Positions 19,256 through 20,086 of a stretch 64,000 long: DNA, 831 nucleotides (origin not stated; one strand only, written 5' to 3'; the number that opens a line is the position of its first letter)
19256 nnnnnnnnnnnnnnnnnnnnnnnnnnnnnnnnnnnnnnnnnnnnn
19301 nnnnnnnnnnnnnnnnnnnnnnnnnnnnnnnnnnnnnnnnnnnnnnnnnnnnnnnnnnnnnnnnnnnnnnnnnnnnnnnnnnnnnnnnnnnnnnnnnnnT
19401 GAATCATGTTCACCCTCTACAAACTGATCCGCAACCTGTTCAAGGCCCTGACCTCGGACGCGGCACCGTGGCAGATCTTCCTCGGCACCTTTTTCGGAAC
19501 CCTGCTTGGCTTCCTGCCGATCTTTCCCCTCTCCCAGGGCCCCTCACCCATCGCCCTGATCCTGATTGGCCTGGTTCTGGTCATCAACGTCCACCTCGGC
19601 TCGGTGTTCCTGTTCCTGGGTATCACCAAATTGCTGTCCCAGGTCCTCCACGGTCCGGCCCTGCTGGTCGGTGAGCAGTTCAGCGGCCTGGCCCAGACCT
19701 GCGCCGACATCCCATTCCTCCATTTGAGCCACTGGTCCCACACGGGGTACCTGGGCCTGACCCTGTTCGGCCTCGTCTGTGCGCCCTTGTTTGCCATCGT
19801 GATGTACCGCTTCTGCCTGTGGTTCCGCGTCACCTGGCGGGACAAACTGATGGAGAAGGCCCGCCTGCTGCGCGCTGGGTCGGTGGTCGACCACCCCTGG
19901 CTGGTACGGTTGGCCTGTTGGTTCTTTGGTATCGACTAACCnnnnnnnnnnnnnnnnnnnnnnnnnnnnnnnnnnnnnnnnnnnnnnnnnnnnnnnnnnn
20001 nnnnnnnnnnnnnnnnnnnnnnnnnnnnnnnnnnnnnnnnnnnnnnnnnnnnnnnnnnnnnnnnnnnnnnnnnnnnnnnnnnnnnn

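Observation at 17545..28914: Candidate phospho-regulated envelope module: FHA, TIGR03545/6-like proteins, OM protease flanked by two DUF2062 genes, GAF-PP2C, long S41 protease, Ser/Thr kinase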

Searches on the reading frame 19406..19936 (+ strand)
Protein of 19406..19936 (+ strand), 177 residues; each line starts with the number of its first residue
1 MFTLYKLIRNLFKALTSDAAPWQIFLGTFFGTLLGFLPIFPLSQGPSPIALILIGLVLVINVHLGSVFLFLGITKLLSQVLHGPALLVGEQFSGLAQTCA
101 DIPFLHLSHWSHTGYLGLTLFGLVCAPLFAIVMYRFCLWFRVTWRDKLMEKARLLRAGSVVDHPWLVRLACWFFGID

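Call 4: search_protein_families(library=pfam, max_evalue=0.01, proteins=[window:19406-19936:+])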
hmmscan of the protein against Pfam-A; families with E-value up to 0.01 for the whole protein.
window:19406-19936:+ (177 aa): 0 families

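Call 5: search_protein_families(library=ncbifam, max_evalue=0.01, proteins=[window:19406-19936:+])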
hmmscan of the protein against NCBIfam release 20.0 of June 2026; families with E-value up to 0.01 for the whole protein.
window:19406-19936:+ (177 aa): 1 family
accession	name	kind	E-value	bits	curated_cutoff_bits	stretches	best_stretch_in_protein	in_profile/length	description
TIGR03546.1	TIGR03546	subfamily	7e-18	65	79.45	1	6-150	1-145/154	TIGR03546 family protein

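Call 6: search_protein_families(library=pfam, max_evalue=10, proteins=[window:19406-19936:+])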
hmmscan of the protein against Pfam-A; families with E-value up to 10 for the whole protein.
window:19406-19936:+ (177 aa): 1 family
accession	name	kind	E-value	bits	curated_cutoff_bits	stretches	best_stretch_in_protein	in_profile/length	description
PF09835.14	DUF2062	-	0.037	14.4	27.4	1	13-146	10-143/147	Uncharacterized protein conserved in bacteria (DUF2062)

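Call 55: find_homologous_proteins(query=A5, max_evalue=0.001)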
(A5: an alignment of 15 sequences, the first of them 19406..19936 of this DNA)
Query A5 (15 sequences) (177 aa, profile of the alignment): 146 proteins with E <= 0.001 among 8000 candidates; the best 120 are listed.
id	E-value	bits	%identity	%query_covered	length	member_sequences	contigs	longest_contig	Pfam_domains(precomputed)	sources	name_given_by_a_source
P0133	5.7e-83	295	99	100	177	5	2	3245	-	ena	-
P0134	1.3e-82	294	85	99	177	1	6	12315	-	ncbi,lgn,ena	-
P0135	7.1e-82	292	86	99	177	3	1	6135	-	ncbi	-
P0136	1.2e-79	284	69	99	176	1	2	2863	-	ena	-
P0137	6.5e-79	282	55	99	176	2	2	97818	-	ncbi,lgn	-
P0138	1.0e-78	281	56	99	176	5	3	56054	-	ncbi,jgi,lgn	jgi:uncharacterized protein (TIGR03546 family)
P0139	7.8e-78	279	55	99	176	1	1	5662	-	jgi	jgi:uncharacterized protein (TIGR03546 family)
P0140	8.6e-78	278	69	99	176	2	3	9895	-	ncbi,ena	-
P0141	8.8e-78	278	57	99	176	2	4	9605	-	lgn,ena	-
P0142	1.8e-77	277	58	99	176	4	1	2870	-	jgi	jgi:uncharacterized protein (TIGR03546 family)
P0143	3.4e-77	277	49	99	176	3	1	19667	-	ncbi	-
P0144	4.5e-77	276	57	99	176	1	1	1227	-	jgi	jgi:uncharacterized protein (TIGR03546 family)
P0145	6.9e-77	276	55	99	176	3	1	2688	-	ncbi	-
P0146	1.7e-76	274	52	99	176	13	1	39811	-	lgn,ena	-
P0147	1.7e-76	274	52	99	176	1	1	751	-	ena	-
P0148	3.3e-76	273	53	99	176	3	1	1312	-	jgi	jgi:uncharacterized protein (TIGR03546 family)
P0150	4.3e-76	273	59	99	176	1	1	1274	-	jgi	jgi:uncharacterized protein (TIGR03546 family)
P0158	3.5e-73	263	56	93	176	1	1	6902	-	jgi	jgi:uncharacterized protein (TIGR03546 family)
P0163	2.0e-72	261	56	93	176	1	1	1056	-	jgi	jgi:uncharacterized protein (TIGR03546 family)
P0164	2.2e-72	261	57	93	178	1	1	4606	-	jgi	jgi:uncharacterized protein (TIGR03546 family)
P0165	2.5e-72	261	56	99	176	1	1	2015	-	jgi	jgi:uncharacterized protein (TIGR03546 family)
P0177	6.4e-70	253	52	99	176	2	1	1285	-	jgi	jgi:uncharacterized protein (TIGR03546 family)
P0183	7.7e-69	249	54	99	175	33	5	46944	PF09835.15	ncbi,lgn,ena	-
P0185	1.2e-68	249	52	98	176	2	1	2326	-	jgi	jgi:uncharacterized protein (TIGR03546 family)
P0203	9.6e-67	242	51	99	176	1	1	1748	-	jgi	jgi:uncharacterized protein (TIGR03546 family)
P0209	2.7e-66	241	51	99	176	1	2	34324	-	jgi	jgi:uncharacterized protein (TIGR03546 family)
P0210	4.0e-66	240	53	99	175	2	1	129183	-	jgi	jgi:uncharacterized protein (TIGR03546 family)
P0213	6.8e-66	240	52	99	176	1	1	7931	-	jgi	jgi:uncharacterized protein (TIGR03546 family)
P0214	7.1e-66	240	56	99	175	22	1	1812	-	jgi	jgi:uncharacterized protein (TIGR03546 family)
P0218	2.4e-65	238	49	99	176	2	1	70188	-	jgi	jgi:uncharacterized protein (TIGR03546 family)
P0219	5.8e-65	237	55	99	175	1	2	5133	-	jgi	jgi:uncharacterized protein (TIGR03546 family)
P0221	6.1e-65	237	49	99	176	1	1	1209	-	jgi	jgi:uncharacterized protein (TIGR03546 family)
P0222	1.3e-64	236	53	99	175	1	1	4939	-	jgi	jgi:uncharacterized protein (TIGR03546 family)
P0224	2.0e-64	235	45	99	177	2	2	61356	-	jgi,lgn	jgi:uncharacterized protein (TIGR03546 family)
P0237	9.6e-63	229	52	99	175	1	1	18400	-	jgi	jgi:uncharacterized protein (TIGR03546 family)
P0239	5.7e-62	227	51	99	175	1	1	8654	-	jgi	jgi:uncharacterized protein (TIGR03546 family)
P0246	7.0e-60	220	49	99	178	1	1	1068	-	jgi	jgi:uncharacterized protein (TIGR03546 family)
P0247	1.4e-59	219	50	98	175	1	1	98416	-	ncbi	-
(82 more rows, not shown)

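Call 56: find_encoding_contigs(protein=P0224, flank=10000, max_places=1)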
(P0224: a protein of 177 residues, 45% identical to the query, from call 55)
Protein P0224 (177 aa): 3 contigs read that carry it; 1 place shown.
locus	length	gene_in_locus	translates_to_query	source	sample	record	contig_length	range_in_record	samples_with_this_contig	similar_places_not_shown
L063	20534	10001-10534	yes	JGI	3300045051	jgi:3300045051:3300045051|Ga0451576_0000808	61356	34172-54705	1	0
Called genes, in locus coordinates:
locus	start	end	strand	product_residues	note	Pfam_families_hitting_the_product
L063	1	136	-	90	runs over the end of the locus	PF01313:Bac_export_3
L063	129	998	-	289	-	PF00813:FliP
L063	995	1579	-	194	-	PF04347:FliO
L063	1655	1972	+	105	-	-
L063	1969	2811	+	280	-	PF08668:HDOD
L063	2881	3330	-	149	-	PF01035:DNA_binding_1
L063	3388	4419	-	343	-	-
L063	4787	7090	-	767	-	PF00580:UvrD-helicase, PF01443:Viral_helicase1 (faint), PF13245:AAA_19, PF13361:UvrD_C, PF13538:UvrD_C_2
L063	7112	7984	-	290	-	PF02569:Pantoate_ligase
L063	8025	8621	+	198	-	PF16697:Yop-YscD_cpl, PF00498:FHA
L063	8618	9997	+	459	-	-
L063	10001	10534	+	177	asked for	-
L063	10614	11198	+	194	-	-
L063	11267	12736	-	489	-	PF00071:Ras (faint), PF00350:Dynamin_N (faint), PF01926:MMR_HSR1, PF02421:FeoB_N, PF00009:GTP_EFTU (weak), PF01926:MMR_HSR1, PF02421:FeoB_N, PF14714:KH_dom-like, +3 more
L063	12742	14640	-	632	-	-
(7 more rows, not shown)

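Call 57: find_encoding_contigs(protein=P0210, flank=10000, max_places=1)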
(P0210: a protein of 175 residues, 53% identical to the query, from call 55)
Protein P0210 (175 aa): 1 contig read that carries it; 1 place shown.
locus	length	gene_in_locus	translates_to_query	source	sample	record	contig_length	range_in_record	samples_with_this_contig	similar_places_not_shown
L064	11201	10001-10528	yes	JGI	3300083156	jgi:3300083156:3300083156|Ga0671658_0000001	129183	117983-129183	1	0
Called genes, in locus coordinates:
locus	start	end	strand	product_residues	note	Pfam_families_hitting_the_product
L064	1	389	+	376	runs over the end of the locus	-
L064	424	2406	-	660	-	PF09423:PhoD (faint)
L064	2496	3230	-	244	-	PF24788:AtPDCT1_2, PF01569:PAP2 (weak), PF14360:PAP2_C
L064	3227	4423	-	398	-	PF01553:Acyltransferase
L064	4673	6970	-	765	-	PF00580:UvrD-helicase, PF01443:Viral_helicase1 (faint), PF13245:AAA_19, PF13361:UvrD_C, PF13538:UvrD_C_2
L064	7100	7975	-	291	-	PF02569:Pantoate_ligase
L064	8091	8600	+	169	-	PF16697:Yop-YscD_cpl, PF00498:FHA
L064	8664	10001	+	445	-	-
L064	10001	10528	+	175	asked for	-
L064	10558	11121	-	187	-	-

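Call 58: find_encoding_contigs(protein=P0247, flank=10000, max_places=1)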
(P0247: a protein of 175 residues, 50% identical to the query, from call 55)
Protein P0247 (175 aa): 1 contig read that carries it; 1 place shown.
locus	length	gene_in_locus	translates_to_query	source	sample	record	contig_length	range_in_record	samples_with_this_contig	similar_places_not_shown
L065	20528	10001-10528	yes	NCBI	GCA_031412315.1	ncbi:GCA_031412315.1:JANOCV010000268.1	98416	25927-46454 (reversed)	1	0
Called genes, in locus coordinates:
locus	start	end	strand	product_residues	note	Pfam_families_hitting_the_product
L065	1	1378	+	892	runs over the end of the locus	PF13229:Beta_helix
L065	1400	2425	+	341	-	PF00356:LacI (weak), PF00532:Peripla_BP_1, PF13377:Peripla_BP_3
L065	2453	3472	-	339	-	PF03417:AAT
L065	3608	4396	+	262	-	PF12679:ABC2_membrane_2 (faint), PF12730:ABC2_membrane_4 (faint)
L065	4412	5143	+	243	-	PF00149:Metallophos, PF12850:Metallophos_2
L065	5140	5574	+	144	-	-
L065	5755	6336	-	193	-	PF06262:Zincin_1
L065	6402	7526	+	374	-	PF00266:Aminotran_5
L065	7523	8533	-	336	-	PF04055:Radical_SAM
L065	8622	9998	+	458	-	-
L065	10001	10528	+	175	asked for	-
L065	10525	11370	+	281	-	PF00378:ECH_1, PF16113:ECH_2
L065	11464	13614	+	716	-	PF08487:VIT, PF05762:VWA_CoxE (weak), PF00092:VWA, PF13519:VWA_2 (weak), PF13768:VWA_3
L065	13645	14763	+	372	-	PF00092:VWA (weak), PF25106:VWA_4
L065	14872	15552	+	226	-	PF00072:Response_reg, PF00486:Trans_reg_C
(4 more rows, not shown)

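Call 59: find_related_loci(query=A5, collection=metagenome_contigs, flank=10000)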
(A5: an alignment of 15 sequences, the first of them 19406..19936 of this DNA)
Query A5 (177 aa) in metagenome_contigs; peptide patterns used: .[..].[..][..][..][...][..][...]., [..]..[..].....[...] (x = any residue, [..] = any of these).
124 stretches matched a pattern; 15 encode a relative of the query (tblastn E <= 1e-3); 15 distinct loci.
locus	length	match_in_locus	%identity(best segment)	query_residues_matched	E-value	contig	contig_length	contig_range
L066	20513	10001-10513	58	6-176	2e-62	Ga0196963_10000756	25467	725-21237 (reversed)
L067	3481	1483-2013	56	1-175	7e-62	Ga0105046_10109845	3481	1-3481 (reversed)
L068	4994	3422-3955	56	1-176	5e-60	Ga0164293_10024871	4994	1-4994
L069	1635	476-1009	52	1-176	1e-60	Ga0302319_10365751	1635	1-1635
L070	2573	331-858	52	1-176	7e-57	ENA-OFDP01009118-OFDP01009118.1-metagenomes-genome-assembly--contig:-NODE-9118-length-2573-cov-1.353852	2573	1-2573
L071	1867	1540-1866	84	1-109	1e-57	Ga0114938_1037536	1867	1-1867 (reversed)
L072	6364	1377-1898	53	1-174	1e-55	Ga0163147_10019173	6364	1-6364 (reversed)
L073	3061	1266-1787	53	1-174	1e-55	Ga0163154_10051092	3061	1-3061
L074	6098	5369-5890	53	1-174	1e-55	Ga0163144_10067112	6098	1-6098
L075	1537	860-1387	55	1-176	1e-53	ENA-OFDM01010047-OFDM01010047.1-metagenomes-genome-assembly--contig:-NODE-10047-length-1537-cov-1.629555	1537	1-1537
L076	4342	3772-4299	49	1-176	4e-50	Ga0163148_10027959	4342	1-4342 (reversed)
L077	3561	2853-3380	50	1-176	3e-43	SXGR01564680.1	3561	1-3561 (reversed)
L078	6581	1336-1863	45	1-176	6e-41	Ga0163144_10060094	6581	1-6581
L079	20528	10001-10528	45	1-176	6e-41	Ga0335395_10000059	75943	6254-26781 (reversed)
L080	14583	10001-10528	55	1-176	5e-40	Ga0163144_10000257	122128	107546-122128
